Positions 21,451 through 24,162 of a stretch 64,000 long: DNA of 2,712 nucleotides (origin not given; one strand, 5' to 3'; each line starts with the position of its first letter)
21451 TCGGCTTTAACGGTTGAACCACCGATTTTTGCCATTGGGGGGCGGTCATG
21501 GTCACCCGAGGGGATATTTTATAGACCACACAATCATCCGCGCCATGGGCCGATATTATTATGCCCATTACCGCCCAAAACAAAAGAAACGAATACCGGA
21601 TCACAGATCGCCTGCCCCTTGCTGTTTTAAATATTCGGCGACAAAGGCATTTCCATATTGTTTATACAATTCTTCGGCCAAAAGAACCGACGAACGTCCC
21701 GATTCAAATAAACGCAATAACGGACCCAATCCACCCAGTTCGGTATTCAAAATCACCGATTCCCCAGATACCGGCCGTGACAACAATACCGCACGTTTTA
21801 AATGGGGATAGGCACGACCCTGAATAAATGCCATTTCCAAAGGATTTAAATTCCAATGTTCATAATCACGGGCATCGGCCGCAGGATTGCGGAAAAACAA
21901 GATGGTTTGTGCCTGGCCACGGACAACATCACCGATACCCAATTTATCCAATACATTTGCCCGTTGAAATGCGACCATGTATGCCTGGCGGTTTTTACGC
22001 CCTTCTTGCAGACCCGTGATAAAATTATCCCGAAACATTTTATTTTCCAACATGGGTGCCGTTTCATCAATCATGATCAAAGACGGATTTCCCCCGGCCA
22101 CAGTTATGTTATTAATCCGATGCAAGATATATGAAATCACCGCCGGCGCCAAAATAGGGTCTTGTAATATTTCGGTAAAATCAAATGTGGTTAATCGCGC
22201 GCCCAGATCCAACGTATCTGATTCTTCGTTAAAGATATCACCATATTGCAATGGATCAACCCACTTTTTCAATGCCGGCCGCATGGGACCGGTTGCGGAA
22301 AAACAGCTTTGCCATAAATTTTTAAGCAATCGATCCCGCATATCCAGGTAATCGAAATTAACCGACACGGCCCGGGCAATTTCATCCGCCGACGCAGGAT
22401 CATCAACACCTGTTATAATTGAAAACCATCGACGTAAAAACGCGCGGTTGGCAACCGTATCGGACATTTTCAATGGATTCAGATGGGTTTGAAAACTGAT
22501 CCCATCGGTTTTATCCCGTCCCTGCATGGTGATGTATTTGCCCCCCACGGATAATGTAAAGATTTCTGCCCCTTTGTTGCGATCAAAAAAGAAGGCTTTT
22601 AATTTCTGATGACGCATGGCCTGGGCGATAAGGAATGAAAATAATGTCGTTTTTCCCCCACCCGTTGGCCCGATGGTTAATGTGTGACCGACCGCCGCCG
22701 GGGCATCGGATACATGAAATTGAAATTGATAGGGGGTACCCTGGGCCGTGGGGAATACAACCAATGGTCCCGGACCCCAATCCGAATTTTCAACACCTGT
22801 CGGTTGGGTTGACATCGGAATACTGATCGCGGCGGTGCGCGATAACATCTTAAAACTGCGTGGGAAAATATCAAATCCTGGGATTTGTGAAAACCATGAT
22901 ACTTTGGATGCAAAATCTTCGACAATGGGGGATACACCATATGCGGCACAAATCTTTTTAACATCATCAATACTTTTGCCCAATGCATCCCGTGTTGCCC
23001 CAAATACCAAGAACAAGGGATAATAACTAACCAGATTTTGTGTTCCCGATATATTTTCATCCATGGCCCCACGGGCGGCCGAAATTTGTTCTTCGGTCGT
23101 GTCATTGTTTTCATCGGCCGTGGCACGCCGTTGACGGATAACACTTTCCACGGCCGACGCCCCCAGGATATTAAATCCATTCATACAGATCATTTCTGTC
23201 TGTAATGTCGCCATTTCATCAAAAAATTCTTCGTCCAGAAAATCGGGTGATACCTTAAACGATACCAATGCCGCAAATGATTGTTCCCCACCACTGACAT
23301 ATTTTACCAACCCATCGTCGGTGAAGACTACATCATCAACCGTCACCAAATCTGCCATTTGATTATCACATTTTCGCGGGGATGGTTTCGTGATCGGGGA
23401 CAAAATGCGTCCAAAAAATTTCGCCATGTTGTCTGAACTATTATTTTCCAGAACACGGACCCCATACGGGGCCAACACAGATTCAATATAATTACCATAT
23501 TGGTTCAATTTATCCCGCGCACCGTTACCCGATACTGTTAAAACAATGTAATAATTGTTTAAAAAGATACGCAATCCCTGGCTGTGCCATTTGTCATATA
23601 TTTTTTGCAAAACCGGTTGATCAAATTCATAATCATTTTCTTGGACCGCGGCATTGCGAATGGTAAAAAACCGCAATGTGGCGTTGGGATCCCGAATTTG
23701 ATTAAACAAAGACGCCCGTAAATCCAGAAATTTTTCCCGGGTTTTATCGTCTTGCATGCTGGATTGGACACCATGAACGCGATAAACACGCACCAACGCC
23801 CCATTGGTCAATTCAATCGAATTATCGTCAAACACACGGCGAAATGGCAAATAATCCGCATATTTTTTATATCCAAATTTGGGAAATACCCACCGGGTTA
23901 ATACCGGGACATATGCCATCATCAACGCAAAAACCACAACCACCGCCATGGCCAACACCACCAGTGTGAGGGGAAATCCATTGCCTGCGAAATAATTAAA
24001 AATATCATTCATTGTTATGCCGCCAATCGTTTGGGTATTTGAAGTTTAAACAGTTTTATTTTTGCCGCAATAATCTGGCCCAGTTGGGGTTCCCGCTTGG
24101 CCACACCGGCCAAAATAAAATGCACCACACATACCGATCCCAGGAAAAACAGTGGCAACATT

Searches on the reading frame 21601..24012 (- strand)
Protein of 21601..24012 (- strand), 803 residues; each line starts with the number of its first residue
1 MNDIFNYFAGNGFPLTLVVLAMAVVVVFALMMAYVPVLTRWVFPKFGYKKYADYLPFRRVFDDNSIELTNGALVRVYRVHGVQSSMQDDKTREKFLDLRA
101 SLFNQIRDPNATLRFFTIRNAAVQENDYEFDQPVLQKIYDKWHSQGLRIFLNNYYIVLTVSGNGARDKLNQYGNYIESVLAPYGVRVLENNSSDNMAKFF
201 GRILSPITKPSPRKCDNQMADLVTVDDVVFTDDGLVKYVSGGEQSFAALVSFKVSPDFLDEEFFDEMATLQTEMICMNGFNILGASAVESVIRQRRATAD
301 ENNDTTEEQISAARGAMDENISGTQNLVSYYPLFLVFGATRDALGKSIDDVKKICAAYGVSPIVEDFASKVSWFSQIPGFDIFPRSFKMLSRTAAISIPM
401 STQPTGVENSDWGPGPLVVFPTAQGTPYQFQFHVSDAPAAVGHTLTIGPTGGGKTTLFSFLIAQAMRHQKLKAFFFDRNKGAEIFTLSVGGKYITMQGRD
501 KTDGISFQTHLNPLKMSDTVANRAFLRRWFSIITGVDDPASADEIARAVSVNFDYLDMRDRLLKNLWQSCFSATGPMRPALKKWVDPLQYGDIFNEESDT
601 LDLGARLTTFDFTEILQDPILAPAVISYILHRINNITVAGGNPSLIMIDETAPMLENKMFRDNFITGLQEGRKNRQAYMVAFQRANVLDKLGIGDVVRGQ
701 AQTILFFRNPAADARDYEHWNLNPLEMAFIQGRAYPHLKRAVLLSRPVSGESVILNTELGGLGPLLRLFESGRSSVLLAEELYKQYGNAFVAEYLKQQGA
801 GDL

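Call 56: find_encoding_contigs(protein=window:21601-24012:-, flank=10000, max_places=1)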
Protein window:21601-24012:- (803 aa): 6 contigs read that carry it; 1 place shown.
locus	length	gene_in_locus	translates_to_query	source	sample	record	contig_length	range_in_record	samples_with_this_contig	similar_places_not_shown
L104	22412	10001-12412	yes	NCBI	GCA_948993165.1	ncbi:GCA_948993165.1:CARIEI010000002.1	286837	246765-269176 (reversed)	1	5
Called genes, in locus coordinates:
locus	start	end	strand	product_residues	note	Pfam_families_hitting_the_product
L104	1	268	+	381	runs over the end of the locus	PF01098:FTSW_RODA_SPOVE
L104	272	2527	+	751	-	PF01751:Toprim, PF01131:Topoisom_bac, PF01396:Zn_ribbon_Top1, PF13368:Toprim_C_rpt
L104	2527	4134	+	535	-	PF01807:Zn_ribbon_DnaG, PF08275:DNAG_N, PF01751:Toprim, PF13155:Toprim_2, PF13662:Toprim_4, PF10410:DnaB_bind (faint)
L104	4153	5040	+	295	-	PF00483:NTP_transferase, PF12804:NTP_transf_3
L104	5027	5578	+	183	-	PF00908:dTDP_sugar_isom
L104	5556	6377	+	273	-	PF01370:Epimerase, PF04321:RmlD_sub_bind, PF02719:Polysacc_synt_2 (weak), PF07993:NAD_binding_4 (weak), PF16363:GDP_Man_Dehyd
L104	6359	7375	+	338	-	PF01073:3Beta_HSD, PF01370:Epimerase, PF02719:Polysacc_synt_2, PF04321:RmlD_sub_bind, PF07993:NAD_binding_4 (weak), PF16363:GDP_Man_Dehyd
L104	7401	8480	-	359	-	PF01926:MMR_HSR1, PF02421:FeoB_N (weak), PF06071:YchF-GTPase_C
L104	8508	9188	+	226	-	PF01458:SUFBD_core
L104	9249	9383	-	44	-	PF00444:Ribosomal_L36 (faint)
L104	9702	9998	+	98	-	-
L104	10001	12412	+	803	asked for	PF27097:VirB4_TrbE_N (weak), PF03135:CagE_TrbE_VirB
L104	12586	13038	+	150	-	-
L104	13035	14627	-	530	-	PF00005:ABC_tran, PF02463:SMC_N (faint), PF13476:AAA_23 (faint), PF13555:AAA_29 (faint), PF01935:DUF87 (faint), PF13191:AAA_16 (faint), PF13304:AAA_21 (faint), PF00005:ABC_tran, +1 more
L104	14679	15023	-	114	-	PF12702:Lipocalin_3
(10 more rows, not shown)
